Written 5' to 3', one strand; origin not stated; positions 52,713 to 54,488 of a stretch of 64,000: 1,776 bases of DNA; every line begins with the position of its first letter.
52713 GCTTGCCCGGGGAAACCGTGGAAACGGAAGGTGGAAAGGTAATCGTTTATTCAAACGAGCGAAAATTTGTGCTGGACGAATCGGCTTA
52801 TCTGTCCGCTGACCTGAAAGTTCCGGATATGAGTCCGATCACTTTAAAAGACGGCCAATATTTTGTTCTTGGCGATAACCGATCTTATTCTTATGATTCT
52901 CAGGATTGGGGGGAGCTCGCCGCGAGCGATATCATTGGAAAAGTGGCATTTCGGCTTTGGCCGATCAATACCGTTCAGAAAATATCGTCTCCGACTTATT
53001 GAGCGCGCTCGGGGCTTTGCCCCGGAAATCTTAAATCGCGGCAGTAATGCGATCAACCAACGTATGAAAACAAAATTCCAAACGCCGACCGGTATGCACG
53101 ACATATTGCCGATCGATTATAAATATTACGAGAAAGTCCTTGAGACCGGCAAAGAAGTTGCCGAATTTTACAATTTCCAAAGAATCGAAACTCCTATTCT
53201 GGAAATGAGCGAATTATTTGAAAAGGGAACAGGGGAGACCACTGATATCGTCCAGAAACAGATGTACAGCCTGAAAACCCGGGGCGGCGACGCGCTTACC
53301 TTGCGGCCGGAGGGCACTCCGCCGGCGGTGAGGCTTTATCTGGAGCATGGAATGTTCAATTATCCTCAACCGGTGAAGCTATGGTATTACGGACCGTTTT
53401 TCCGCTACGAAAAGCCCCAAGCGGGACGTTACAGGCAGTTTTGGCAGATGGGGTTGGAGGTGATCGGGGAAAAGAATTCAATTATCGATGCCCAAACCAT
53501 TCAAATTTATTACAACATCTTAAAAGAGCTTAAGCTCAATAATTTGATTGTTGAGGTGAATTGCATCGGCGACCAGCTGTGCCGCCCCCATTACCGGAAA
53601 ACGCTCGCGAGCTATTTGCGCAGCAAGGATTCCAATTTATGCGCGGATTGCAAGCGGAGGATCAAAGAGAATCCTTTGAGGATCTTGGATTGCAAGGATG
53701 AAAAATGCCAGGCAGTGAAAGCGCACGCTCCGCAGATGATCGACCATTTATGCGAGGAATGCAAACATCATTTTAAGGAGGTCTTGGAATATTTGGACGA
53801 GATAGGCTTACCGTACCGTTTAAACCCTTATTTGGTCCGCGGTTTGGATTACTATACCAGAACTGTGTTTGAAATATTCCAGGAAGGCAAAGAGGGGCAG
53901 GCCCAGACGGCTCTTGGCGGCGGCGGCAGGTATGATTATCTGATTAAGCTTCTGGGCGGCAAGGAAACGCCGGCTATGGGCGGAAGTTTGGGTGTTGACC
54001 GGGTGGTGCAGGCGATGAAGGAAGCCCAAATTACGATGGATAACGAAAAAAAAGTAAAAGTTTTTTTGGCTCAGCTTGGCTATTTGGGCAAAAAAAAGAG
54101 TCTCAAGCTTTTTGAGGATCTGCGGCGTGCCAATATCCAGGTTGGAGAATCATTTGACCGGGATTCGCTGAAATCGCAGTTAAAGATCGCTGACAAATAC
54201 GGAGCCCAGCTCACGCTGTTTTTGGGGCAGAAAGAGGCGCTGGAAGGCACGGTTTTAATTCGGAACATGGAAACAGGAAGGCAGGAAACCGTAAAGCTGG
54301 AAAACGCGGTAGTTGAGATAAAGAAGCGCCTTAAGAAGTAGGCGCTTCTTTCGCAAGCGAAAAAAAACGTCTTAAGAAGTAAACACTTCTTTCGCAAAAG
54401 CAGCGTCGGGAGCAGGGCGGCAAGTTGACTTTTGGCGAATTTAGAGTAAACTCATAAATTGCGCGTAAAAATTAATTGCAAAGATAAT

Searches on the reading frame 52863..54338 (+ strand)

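Call 79: search_protein_families(library=pfam, proteins=[window:52863-54338:+], max_evalue=0.00001)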
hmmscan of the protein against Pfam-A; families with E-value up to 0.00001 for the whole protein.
window:52863-54338:+ (492 aa): 3 families
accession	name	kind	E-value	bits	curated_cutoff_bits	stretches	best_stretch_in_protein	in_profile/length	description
PF13393.11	tRNA-synt_His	-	1e-45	156.8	25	1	77-381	1-308/308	Histidyl-tRNA synthetase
PF00587.30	tRNA-synt_2b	-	7.8e-16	59.1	29.3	1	135-384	1-174/179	tRNA synthetase class II core domain (G, H, P, S and T)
PF03129.25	HGTP_anticodon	-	2.6e-11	43.9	21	1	412-489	17-94/94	Anticodon binding domain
